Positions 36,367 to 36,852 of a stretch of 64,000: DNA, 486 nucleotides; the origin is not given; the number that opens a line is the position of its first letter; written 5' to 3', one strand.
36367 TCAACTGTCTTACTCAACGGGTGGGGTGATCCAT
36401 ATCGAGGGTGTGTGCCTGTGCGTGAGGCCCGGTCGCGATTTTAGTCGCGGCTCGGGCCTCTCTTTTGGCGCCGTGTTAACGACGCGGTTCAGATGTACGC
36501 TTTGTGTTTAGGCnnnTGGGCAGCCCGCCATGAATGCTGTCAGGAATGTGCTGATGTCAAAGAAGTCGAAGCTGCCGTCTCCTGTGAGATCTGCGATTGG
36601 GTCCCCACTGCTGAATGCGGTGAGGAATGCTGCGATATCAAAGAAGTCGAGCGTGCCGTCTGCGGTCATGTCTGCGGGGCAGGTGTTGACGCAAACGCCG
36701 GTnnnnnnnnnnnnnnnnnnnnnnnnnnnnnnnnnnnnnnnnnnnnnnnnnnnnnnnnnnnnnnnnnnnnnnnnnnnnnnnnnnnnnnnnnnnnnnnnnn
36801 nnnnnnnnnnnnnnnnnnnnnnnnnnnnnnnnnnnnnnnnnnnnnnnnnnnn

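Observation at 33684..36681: Recurrent GCP-terminated double dockerin/EF-hand-like C-terminal anchor on five unrelated secreted proteins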

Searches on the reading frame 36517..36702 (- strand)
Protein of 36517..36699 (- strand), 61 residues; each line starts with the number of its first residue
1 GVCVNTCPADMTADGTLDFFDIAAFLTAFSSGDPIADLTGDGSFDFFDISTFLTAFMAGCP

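Call 12: search_protein_families(library=pfam, proteins=[window:36517-36699:-], max_evalue=10)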
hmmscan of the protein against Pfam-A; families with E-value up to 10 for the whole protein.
seq(61 aa): 1 family
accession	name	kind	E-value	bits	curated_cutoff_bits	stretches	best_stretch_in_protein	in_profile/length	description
PF00404.24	Dockerin_1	-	0.12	13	22.9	1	15-50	8-50/57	Dockerin type I domain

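Call 15: find_homologous_proteins(query=A1, max_evalue=0.001)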
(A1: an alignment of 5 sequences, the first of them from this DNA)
Query A1 (5 sequences) (61 aa, profile of the alignment): 66 proteins with E <= 0.001 among 2075 candidates.
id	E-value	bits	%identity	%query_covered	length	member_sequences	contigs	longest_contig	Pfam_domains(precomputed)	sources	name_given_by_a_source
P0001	5.3e-24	102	67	95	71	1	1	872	-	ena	-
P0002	6.8e-24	102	77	93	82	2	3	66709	-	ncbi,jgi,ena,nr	ncbi:MAG: hypothetical protein JKY43_08915 [Phycisphaerales bacterium]|nr:hypothetical protein [Phyc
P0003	7.1e-23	98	62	95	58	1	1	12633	-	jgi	-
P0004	2.4e-22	97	70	92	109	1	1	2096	-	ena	-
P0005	4.9e-22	96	68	92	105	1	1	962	-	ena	-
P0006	1.1e-21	94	67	90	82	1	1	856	-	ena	-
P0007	2.1e-21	94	63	98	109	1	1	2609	-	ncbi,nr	ncbi:MAG: hypothetical protein HRU11_15155, partial [Parvularculaceae bacterium]|nr:hypothetical pro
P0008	2.2e-21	93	67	93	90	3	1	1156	PF01839.30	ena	-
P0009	2.4e-21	93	69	90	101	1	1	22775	PF14312.13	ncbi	-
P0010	3.1e-21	93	69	90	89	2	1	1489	-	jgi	jgi:hypothetical protein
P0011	5.5e-21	92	66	97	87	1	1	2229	-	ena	-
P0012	2.2e-20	90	64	92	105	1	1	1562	-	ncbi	-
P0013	2.2e-20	90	71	90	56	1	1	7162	-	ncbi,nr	ncbi:MAG: hypothetical protein JKX70_11645 [Phycisphaerales bacterium]|nr:hypothetical protein [Phyc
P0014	4.4e-20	89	62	95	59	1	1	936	-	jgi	-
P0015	5.0e-20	89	62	98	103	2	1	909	-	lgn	-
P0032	2.5e-17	81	49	90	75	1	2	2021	PF00404.25,PF13517.13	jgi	jgi:hypothetical protein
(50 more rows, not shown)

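Call 20: search_solved_structures(query=A2, max_evalue=10, show_alignments=3)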
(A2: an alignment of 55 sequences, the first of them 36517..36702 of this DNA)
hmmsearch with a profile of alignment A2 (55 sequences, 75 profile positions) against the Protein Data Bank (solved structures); distinct sequences matched with E-value up to 10: 21.
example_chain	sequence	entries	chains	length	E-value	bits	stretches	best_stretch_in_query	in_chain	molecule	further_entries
2y3n_B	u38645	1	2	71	0.00014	24.7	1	23-65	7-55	CELLULOSOMAL FAMILY-48 PROCESSIVE GLYCOSIDE HYDROLASE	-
5lxv_B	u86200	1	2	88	0.00081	22.2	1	22-64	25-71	Carbohydrate-binding protein WP_009985128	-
2b59_B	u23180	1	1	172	0.013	18.3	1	22-70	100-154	Cellulosomal scaffolding protein A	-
5k39_B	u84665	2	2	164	0.015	18.1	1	29-72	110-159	Dockerin module from a protein of unknown function | Ig domain protein group 2 domain protein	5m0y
3kcp_A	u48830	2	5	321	0.049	16.5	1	22-70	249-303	Cellulosomal-scaffolding protein A | Cellulosome anchoring protein cohesin region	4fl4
8ajy_B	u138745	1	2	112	0.12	15.3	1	22-59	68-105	Dockerin from ScaH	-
5g5d_B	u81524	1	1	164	0.2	14.5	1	26-70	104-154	CELLULOSOMAL-SCAFFOLDING PROTEIN A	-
6tz6_B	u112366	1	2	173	0.33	13.8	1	14-34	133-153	Calcineurin subunit B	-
2jnx_A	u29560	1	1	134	0.42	13.5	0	24-66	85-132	Calcium binding protein 2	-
4wi0_B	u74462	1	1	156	0.48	13.3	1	26-68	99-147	Cellulosomal scaffoldin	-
2jnk_A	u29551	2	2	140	0.49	13.3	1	12-64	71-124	Hyalurononglucosaminidase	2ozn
2ccl_B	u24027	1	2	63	0.55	13.1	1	24-63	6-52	ENDO-1,4-BETA-XYLANASE Y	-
4zcu_A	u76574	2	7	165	0.57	13.1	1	22-58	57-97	Calcium-binding mitochondrial carrier protein SCaMC-1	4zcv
4fl4_A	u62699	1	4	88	0.6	13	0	47-63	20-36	Glycoside hydrolase family 9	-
1ohz_B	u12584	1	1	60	0.63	12.9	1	24-63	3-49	ENDO-1,4-BETA-XYLANASE Y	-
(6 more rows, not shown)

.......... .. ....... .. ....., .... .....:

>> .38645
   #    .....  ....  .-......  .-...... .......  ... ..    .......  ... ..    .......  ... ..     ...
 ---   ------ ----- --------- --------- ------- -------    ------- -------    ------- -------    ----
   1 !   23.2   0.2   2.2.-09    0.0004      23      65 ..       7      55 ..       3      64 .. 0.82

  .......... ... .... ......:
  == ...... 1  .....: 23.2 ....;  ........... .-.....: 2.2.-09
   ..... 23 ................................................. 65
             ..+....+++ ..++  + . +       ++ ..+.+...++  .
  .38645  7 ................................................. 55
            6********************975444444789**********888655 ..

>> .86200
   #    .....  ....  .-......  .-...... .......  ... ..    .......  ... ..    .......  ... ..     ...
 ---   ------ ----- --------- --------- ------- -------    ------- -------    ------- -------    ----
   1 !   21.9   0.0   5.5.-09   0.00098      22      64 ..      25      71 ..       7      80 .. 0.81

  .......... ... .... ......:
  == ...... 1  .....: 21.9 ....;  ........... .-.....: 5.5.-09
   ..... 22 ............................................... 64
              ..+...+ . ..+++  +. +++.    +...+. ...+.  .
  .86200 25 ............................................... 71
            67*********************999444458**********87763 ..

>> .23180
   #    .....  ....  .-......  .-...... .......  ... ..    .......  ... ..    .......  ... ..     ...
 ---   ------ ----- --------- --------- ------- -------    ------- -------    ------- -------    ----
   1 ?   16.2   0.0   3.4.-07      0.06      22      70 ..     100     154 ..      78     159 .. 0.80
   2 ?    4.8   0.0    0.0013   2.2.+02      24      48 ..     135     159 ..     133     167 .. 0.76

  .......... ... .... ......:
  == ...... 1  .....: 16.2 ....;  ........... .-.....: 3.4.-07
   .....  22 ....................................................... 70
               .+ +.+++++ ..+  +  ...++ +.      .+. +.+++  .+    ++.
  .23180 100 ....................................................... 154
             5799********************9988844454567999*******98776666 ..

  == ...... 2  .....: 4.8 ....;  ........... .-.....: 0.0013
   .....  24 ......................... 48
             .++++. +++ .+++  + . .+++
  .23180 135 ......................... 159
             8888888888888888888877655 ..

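Call 23: predict_structure(alignment_id=A2)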
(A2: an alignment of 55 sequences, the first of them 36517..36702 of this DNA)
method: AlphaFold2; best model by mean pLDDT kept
length: 62 residues; sequences in the alignment: 55
mean_pLDDT: 90.2   pTM: 0.76
mean pLDDT of the five models: 90.2, 89.4, 89.3, 89.0, 87.6
residues with pLDDT >= 90: 50; 70-90: 5; 50-70: 3; < 50: 4
segments of 3 or more residues with pLDDT < 50: 1-4
pLDDT, mean of each block of 10 residues (from residue 1): 65 94 98 97 97 96 67
secondary structure, 60 per line:
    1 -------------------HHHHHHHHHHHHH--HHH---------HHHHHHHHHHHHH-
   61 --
elements in order: H20-32 H47-59

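Call 29: fold_search(model_id=the predicted structure, library=pdb)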
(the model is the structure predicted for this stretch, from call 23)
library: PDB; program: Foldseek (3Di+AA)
matches with E <= 10: 28; with E <= 0.001: 0
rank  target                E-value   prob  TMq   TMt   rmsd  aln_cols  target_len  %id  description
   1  8x39_B                1.8e+00  0.51  0.53  0.28   3.8        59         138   15  Crystal structure of cellulosomal double-dockerin module of Clo1313_0689 from Clostridium thermocellum (released 2024-04-03)
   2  2y3n_B                2.0e+00  0.66  0.61  0.63   2.2        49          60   24  Type II cohesin-dockerin domain from Bacteroides cellolosolvens (released 2012-01-11)
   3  6u39_Q                2.4e+00  0.08  0.34  0.18   8.8        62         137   18  2.4 Angstrom crystal structure of the D129G Ca-CaM:CaV1.2 IQ domain complex (released 2020-02-19)
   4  2opo_C                2.7e+00  0.08  0.29  0.22   7.8        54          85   22  Crystal structure of the calcium-binding pollen allergen Che a 3 (released 2007-02-06)
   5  6u39_C                3.1e+00  0.09  0.34  0.18   7.9        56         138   16  2.4 Angstrom crystal structure of the D129G Ca-CaM:CaV1.2 IQ domain complex (released 2020-02-19)
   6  6u39_O                3.5e+00  0.08  0.34  0.18   8.1        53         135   17  2.4 Angstrom crystal structure of the D129G Ca-CaM:CaV1.2 IQ domain complex (released 2020-02-19)
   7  6u39_E                3.5e+00  0.08  0.33  0.17   8.2        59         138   15  2.4 Angstrom crystal structure of the D129G Ca-CaM:CaV1.2 IQ domain complex (released 2020-02-19)
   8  6u39_M                3.9e+00  0.08  0.34  0.18   8.1        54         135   17  2.4 Angstrom crystal structure of the D129G Ca-CaM:CaV1.2 IQ domain complex (released 2020-02-19)
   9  6u39_G                3.9e+00  0.07  0.34  0.18   7.9        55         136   18  2.4 Angstrom crystal structure of the D129G Ca-CaM:CaV1.2 IQ domain complex (released 2020-02-19)
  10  6u39_A                4.2e+00  0.08  0.34  0.18   8.1        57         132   16  2.4 Angstrom crystal structure of the D129G Ca-CaM:CaV1.2 IQ domain complex (released 2020-02-19)
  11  4i2y_A                4.4e+00  0.08  0.30  0.06  10.2        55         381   24  Crystal Structure of the genetically encoded calcium indicator RGECO1 (released 2013-07-24)
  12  8j0n_D                5.3e+00  0.04  0.28  0.12  10.7        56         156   12  cryo-EM structure of human EMC (released 2024-04-03)
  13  6fgo_G                6.4e+00  0.10  0.42  0.41   7.7        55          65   18  Fc in complex with engineered calcium binding domain Z (released 2018-06-20)
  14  6u39_S                6.4e+00  0.05  0.34  0.18   7.8        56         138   18  2.4 Angstrom crystal structure of the D129G Ca-CaM:CaV1.2 IQ domain complex (released 2020-02-19)
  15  9e2z_D                6.4e+00  0.04  0.32  0.13   9.1        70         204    7  Cryo-EM structure of human CMG helicase stalled at G4-containing DNA template (released 2025-03-26)
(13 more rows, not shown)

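Call 31: search_protein_representatives(alignment_id=A2)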
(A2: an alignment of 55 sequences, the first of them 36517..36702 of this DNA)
Query: 55 sequences, 75 profile positions. Proteins with E-value up to 0.001 (for the whole library): 25240; up to 1e-10: 6139; up to 1e-30: 9. The best 150 are listed.
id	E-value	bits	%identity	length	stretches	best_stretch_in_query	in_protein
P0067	1.2e-44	165.9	-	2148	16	24-72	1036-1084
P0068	6.3e-40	150.8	-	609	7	17-73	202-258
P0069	2.5e-38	145.6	-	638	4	19-72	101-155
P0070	1.3e-37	143.3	-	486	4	16-72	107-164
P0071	3.0e-35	135.8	-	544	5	13-71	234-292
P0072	8.2e-34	131.2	-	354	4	7-72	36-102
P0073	7.9e-33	128.0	-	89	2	27-71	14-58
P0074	2.1e-32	126.7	-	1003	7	16-69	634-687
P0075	2.5e-31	123.2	-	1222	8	16-73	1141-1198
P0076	1.1e-29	118.0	-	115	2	28-75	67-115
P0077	2.2e-29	117.0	-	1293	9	17-73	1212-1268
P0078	2.8e-29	116.7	-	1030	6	14-73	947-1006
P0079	4.8e-29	115.9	-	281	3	13-72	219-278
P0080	5.5e-29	115.7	-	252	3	18-74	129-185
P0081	6.9e-29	115.4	-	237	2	7-70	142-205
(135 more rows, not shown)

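Call 37: search_protein_families(library=pfam, alignment_id=A3, max_evalue=0.0001)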
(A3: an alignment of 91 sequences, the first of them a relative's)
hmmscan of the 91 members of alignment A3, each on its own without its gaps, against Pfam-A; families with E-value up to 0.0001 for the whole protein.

A. member 1, P0084 (664 aa): 0 families

B. families by the number of members that match (of 91 scanned): 29 families (the first 25 are shown)
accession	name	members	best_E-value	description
PF14312.12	FG-GAP_2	17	1.8e-104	FG-GAP repeat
PF08309.17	LVIVD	16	1.3e-63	LVIVD repeat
PF09826.15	Beta_propel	8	3.8e-13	Beta propeller domain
PF13517.12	FG-GAP_3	7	4.4e-80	FG-GAP-like repeat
PF01839.29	FG-GAP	7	3.4e-36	FG-GAP repeat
PF12768.13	Rax2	3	1.2e-10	Rax2 C-terminal beta propeller domain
PF13360.13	PQQ_2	3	6.9e-09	Outer membrane protein assembly factor BamB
PF17164.10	DUF5122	2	1.5e-16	Domain of unknown function (DUF5122) beta-propeller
PF00413.30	Peptidase_M10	2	1.3e-12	Matrixin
PF13415.12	Kelch_3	2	5e-10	Galactose oxidase, central domain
PF02415.23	Chlam_PMP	2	7.3e-08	Chlamydia polymorphic membrane protein (Chlamydia_PMP) repeat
PF10462.15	Peptidase_M66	2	5.2e-06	Peptidase M66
PF13385.13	Laminin_G_3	1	2.4e-21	Concanavalin A-like lectin/glucanases superfamily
PF24681.1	Kelch_KLHDC2_KLHL20_DRC7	1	4.5e-21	KLHDC2/KLHL20/DRC7 Kelch-repeats domain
PF13418.12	Kelch_4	1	8.3e-12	Galactose oxidase, central domain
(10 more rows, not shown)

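Call 39: find_related_loci(query=A1, collection=genome_contigs, flank=10000)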
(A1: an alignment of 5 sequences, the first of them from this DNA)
Query A1 (61 aa) in genome_contigs; peptide patterns used: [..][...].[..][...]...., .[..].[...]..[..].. (x = any residue, [..] = any of these).
552 stretches matched a pattern (row limit reached: there are more); 368 encode a relative of the query (tblastn E <= 1e-3); the best 80 are kept; 69 distinct loci.
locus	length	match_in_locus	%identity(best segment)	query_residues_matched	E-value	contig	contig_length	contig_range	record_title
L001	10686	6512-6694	82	1-61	9e-28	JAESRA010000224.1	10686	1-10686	MAG: Phycisphaerales bacterium isolate NORP244 CoAssembly_3659183, whole genome shotgun sequence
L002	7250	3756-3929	76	4-61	2e-24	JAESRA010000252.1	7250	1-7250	MAG: Phycisphaerales bacterium isolate NORP244 CoAssembly_4150852, whole genome shotgun sequence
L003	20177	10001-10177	73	3-61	3e-24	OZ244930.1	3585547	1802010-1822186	MAG: Phycisphaerales bacterium isolate 687b88d9-c494-4151-9626-605cd635c64e genome assembly, chromosome: 1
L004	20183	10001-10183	67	1-61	4e-24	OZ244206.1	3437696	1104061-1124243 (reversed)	MAG: Phycisphaerales bacterium isolate ffed7d32-17eb-4fab-9bc9-3907e3393155 genome assembly, chromosome: 1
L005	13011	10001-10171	77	5-61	8e-25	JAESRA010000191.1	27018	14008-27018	MAG: Phycisphaerales bacterium isolate NORP244 CoAssembly_3136768, whole genome shotgun sequence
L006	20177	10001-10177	73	3-61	7e-24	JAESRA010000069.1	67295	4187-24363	MAG: Phycisphaerales bacterium isolate NORP244 CoAssembly_1294625, whole genome shotgun sequence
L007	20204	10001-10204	70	6-61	2e-23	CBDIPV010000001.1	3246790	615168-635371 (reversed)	MAG: Phycisphaerales bacterium UBA1924 isolate C9799-m2-bin02 genome assembly, contig: P-CCAP979-9-C12, whole genome sho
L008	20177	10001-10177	71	3-61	4e-23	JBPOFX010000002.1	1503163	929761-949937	MAG: Phycisphaerales bacterium isolate MAG_29 MAG_29_2, whole genome shotgun sequence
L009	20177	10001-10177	64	3-61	5e-23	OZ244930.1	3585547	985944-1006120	MAG: Phycisphaerales bacterium isolate 687b88d9-c494-4151-9626-605cd635c64e genome assembly, chromosome: 1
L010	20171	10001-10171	72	5-61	6e-23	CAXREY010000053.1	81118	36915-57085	MAG: Phycisphaerales bacterium UBA1924 isolate YZ09aB_2.21 genome assembly, contig: k141_1007356, whole genome shotgun s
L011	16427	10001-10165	69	7-61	8e-23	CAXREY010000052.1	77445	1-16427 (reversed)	MAG: Phycisphaerales bacterium UBA1924 isolate YZ09aB_2.21 genome assembly, contig: k141_790244, whole genome shotgun se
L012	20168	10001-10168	66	6-61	8e-23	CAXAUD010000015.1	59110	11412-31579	MAG TPA_asm: uncultured Phycisphaerales bacterium isolate ERR594358_binner12_Refined_5 genome assembly, contig: ERZ27724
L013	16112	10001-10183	64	1-61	9e-23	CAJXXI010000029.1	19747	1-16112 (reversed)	TPA_asm: uncultured bacterium isolate SRR3580189_bin.63_MetaBAT_v2.12.1_MAG genome assembly, contig: NODE_2641_length_19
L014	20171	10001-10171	70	5-61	1e-22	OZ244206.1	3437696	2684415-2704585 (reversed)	MAG: Phycisphaerales bacterium isolate ffed7d32-17eb-4fab-9bc9-3907e3393155 genome assembly, chromosome: 1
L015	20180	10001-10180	70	2-61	2e-22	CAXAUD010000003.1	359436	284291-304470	MAG TPA_asm: uncultured Phycisphaerales bacterium isolate ERR594358_binner12_Refined_5 genome assembly, contig: ERZ27724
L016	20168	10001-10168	68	6-61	2e-22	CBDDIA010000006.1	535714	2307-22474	MAG: Phycisphaerales bacterium isolate c7069bff-05d5-4e62-a3ea-b3637d8d6532 genome assembly, contig: contig_6, whole gen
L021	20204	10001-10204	71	7-61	4e-22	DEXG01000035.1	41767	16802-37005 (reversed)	MAG TPA_asm: Phycisphaerales bacterium UBA3190 UBA3190_contig_1488, whole genome shotgun sequence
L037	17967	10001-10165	75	7-61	2e-22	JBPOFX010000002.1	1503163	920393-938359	MAG: Phycisphaerales bacterium isolate MAG_29 MAG_29_2, whole genome shotgun sequence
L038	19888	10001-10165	71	7-61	1e-21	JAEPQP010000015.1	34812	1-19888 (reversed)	MAG: Phycisphaerales bacterium isolate HXMU1429-2 k141_21709_length_34812_cov_9.0000, whole genome shotgun sequence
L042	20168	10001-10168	64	6-61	1e-21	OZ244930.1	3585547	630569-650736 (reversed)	MAG: Phycisphaerales bacterium isolate 687b88d9-c494-4151-9626-605cd635c64e genome assembly, chromosome: 1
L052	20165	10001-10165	73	7-61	4e-21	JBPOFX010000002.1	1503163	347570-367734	MAG: Phycisphaerales bacterium isolate MAG_29 MAG_29_2, whole genome shotgun sequence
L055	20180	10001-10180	60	2-61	4e-21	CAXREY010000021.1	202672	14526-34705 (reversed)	MAG: Phycisphaerales bacterium UBA1924 isolate YZ09aB_2.21 genome assembly, contig: k141_153747, whole genome shotgun se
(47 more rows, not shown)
